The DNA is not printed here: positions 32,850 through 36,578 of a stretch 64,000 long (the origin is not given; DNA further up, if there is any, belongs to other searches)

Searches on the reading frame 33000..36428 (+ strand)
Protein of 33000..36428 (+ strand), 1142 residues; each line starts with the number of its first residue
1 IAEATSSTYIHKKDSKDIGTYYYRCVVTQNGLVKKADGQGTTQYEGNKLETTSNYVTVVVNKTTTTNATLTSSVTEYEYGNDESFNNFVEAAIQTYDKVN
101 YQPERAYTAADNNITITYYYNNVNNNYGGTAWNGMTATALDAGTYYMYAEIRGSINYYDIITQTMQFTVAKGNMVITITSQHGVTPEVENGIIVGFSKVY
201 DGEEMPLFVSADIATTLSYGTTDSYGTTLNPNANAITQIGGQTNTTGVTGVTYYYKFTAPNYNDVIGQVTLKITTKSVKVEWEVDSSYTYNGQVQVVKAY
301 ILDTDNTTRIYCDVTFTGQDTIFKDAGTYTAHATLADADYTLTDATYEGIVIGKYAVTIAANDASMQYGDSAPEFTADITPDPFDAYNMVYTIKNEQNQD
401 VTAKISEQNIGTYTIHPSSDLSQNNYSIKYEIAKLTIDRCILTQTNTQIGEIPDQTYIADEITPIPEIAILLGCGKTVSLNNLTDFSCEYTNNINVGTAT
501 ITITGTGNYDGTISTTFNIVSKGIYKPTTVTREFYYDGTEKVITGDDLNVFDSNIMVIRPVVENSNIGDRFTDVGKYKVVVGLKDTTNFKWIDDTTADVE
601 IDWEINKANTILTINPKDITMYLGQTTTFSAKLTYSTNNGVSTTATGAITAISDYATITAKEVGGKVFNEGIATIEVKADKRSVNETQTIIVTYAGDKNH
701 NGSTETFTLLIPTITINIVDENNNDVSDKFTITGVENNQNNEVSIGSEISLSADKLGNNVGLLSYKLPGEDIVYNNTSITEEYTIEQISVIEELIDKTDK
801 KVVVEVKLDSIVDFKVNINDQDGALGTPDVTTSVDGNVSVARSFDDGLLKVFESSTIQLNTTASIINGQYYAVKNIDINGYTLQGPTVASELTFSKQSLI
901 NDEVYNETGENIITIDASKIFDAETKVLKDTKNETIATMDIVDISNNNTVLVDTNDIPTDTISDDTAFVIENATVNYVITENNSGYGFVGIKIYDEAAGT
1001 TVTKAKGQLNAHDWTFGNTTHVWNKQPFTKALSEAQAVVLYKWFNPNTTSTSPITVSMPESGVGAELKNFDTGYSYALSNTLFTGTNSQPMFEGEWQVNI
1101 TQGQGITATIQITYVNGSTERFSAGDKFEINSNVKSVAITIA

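Call 11: search_protein_families(library=pfam, proteins=[window:33000-36428:+])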
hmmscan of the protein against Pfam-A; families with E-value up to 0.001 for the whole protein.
window:33000-36428:+ (1142 aa): 1 family
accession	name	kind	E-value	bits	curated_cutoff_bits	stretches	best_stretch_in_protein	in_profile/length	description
PF18676.6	MBG_2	-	3e-08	34.6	25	1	357-436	1-72/72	MBG domain (YGX type)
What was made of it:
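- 20247..36428 (+): Giant gene of 5,393 codons counted from ATG 20247 (Flg_new / MBG repeat surface protein). In relatives its stop codon directly precedes the RNA. Pfam MBG_2 (call 11).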
